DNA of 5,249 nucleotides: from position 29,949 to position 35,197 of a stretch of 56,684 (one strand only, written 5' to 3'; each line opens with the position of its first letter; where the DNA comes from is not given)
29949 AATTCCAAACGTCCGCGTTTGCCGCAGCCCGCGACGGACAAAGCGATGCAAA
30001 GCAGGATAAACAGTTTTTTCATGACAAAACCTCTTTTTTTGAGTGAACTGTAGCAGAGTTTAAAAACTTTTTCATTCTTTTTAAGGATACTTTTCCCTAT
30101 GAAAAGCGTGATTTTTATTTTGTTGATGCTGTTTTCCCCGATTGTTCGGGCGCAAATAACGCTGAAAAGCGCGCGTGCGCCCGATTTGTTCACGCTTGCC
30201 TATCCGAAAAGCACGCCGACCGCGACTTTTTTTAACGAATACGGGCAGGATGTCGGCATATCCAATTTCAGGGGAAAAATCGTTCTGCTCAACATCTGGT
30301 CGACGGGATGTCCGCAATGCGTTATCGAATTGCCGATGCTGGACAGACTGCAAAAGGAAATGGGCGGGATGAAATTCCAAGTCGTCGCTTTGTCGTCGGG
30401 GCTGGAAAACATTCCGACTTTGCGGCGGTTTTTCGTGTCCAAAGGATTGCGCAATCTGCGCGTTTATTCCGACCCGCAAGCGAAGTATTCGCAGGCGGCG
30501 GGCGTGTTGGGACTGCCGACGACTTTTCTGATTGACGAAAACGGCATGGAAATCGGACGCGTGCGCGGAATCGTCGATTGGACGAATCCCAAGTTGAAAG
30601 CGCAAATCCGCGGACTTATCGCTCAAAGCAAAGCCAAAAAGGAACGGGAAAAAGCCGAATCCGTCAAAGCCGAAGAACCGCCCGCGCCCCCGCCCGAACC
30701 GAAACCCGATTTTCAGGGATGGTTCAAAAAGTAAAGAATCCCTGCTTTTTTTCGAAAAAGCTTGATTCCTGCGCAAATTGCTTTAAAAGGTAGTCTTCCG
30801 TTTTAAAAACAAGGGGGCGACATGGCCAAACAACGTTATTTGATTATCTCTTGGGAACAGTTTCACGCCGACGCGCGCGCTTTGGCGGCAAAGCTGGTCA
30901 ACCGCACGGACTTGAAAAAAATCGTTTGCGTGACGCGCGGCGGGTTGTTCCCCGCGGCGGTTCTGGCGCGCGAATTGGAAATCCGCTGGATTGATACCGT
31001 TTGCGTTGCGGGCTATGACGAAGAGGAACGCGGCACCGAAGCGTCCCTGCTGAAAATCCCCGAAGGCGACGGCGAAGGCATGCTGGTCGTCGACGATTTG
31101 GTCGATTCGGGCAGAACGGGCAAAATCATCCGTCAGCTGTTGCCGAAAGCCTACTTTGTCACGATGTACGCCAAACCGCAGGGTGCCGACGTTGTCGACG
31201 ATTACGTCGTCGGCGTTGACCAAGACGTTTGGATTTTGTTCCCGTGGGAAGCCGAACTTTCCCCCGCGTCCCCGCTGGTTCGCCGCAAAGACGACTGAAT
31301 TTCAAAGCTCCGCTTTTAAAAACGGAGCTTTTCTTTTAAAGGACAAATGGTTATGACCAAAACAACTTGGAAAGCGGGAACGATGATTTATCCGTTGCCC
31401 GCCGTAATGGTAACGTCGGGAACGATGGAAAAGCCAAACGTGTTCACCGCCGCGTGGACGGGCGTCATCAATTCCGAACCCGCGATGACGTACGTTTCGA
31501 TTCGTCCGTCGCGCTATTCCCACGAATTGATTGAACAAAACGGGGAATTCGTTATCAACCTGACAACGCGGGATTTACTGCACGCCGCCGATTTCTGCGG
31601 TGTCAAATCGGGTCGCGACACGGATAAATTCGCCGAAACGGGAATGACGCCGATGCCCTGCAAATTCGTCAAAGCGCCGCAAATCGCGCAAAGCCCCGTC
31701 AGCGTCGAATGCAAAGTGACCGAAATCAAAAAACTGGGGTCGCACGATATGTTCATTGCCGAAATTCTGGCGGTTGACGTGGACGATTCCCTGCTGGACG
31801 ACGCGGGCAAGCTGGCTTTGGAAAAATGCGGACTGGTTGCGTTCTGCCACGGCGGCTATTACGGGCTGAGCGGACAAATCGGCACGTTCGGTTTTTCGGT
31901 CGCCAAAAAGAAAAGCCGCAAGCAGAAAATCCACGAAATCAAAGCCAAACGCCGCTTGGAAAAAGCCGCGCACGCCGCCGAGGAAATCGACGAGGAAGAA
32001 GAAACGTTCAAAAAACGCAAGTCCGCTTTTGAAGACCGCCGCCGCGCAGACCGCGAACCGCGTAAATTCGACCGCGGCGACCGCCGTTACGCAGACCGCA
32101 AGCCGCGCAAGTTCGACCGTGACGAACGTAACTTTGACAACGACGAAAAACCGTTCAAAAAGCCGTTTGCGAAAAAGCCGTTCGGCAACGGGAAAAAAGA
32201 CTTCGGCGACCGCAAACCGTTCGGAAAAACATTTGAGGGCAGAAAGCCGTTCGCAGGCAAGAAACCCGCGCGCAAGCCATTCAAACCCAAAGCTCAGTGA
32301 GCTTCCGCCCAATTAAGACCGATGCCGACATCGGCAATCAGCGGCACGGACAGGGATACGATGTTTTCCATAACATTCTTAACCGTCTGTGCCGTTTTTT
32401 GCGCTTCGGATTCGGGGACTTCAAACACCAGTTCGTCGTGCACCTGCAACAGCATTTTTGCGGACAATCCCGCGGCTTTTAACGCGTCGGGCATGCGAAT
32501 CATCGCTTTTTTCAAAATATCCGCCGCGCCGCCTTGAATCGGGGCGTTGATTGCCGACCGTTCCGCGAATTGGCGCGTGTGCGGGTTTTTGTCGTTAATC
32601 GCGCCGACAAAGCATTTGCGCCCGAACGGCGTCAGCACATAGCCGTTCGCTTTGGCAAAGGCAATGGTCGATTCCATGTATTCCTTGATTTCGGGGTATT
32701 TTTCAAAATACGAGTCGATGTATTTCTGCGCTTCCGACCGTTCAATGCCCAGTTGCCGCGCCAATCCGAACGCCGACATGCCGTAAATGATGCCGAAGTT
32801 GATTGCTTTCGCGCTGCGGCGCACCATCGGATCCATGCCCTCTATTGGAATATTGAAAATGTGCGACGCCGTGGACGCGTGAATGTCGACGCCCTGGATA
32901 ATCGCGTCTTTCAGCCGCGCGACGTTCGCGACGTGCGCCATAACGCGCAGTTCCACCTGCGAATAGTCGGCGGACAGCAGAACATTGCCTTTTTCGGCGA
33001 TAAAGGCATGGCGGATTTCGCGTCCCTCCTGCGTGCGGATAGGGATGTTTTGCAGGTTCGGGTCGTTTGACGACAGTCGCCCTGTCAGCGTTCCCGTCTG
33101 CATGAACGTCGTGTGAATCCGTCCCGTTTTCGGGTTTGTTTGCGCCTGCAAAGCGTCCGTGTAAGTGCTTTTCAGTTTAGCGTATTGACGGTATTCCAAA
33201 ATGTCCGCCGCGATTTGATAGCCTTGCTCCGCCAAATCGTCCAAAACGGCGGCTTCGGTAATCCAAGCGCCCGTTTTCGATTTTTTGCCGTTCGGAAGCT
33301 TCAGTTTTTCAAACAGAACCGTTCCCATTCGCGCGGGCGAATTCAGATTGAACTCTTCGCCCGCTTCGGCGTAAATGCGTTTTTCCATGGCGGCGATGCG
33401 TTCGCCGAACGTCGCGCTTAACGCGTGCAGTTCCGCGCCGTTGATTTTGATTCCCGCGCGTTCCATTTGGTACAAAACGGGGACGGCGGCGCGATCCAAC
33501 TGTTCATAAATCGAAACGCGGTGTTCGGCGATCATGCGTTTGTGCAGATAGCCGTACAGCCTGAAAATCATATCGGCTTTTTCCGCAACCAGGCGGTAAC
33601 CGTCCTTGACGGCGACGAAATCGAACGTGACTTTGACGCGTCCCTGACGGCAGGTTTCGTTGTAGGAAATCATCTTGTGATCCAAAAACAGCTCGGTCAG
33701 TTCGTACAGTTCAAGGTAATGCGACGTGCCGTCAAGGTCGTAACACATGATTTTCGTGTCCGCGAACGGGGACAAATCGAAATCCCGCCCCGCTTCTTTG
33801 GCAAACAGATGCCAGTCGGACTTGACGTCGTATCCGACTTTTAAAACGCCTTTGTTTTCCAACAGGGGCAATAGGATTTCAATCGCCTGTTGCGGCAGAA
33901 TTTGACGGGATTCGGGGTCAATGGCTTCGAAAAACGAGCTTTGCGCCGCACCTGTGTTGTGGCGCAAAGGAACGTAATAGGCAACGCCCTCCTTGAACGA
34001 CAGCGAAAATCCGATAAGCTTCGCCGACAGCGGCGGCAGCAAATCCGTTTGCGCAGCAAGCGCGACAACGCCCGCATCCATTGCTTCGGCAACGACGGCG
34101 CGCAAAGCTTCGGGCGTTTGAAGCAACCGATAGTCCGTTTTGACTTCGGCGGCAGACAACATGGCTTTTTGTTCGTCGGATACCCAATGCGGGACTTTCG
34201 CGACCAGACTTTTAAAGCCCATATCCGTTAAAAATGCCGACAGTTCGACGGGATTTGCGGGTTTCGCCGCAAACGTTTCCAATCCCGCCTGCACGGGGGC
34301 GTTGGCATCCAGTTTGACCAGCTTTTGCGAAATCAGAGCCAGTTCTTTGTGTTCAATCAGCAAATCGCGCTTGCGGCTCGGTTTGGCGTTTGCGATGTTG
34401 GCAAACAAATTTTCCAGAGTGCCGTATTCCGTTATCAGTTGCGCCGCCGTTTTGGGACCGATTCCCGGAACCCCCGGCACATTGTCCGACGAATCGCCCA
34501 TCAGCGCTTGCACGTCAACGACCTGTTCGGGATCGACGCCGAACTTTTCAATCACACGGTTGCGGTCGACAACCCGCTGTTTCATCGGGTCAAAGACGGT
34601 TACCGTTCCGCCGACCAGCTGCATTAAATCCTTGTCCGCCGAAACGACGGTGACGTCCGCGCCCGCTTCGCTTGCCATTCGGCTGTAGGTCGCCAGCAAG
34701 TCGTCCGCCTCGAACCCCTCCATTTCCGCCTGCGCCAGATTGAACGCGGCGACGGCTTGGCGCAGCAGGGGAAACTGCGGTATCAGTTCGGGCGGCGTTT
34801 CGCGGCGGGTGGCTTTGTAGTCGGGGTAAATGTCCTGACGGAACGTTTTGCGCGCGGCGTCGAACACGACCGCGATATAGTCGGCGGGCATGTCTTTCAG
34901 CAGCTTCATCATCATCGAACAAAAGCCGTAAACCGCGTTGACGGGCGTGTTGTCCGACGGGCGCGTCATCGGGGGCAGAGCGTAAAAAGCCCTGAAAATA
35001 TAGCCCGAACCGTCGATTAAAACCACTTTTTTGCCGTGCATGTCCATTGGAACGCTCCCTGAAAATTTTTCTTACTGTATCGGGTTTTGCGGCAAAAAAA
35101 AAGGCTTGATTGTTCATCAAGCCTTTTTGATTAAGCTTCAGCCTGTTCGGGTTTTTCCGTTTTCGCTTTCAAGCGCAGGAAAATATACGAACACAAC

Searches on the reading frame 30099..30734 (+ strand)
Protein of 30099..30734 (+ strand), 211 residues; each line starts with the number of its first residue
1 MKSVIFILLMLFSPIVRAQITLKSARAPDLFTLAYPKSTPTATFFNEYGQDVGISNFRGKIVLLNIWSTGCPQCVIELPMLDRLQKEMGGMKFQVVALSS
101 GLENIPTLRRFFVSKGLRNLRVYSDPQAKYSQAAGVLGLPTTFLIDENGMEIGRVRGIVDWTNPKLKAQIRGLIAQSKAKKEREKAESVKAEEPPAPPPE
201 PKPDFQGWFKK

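Call 32: search_protein_families(library=pfam, proteins=[window:30099-30734:+], max_evalue=0.0001)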
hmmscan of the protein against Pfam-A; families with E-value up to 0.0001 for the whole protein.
window:30099-30734:+ (211 aa): 3 families
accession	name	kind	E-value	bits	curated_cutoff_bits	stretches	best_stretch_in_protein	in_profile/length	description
PF08534.16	Redoxin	-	1.3e-16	61.1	26.6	1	39-168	6-146/148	Redoxin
PF00578.27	AhpC-TSA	-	1.5e-14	54.4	26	1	40-149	6-119/124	AhpC/TSA family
PF13905.12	Thioredoxin_8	-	2.1e-07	31.6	27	1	59-149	1-92/94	Thioredoxin-like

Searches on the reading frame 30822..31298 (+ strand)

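Call 32: search_protein_families(library=pfam, proteins=[window:30822-31298:+], max_evalue=0.0001)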
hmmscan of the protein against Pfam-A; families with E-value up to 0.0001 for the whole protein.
window:30822-31298:+ (158 aa): 1 family
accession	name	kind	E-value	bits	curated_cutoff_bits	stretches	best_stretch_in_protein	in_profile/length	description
PF00156.33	Pribosyltran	-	1e-15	57.9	26.3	1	10-146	1-155/158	Phosphoribosyl transferase domain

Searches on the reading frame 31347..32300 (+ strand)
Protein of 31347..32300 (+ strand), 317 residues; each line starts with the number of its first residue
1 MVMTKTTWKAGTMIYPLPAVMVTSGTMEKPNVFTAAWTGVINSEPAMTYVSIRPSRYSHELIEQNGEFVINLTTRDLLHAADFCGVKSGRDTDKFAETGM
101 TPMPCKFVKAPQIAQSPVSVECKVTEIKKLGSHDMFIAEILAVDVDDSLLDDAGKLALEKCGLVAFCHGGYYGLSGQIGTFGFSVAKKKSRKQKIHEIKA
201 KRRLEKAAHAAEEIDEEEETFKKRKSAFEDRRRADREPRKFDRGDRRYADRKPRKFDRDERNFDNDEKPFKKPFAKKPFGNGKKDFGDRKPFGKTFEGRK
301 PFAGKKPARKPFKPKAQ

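Call 32: search_protein_families(library=pfam, proteins=[window:31347-32300:+], max_evalue=0.0001)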
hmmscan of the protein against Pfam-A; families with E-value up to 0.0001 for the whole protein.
window:31347-32300:+ (317 aa): 1 family
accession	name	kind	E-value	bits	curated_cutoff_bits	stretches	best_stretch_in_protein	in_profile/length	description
PF01613.24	Flavin_Reduct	-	1.9e-28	99.9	27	1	15-152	4-140/153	Flavin reductase like domain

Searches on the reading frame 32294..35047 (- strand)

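Call 15: search_protein_families(library=pfam, proteins=[window:32294-35047:-], max_evalue=0.0001)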
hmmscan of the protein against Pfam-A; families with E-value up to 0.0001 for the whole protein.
window:32294-35047:- (917 aa): 4 families
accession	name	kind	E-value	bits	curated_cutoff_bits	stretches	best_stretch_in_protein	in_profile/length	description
PF00476.26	DNA_pol_A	-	5.9e-158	526.2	34.3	1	539-915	3-381/381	DNA polymerase family A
PF02739.22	5_3_exonuc_N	-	8.2e-56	188.7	34.3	1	7-170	1-164/164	5'-3' exonuclease, N-terminal resolvase-like domain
PF01367.25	5_3_exonuc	-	1.8e-31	109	40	1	171-265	1-95/97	5'-3' exonuclease, C-terminal SAM fold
PF01612.26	DNA_pol_A_exo1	-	1.2e-10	41.9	23.6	1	306-504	1-171/173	3'-5' exonuclease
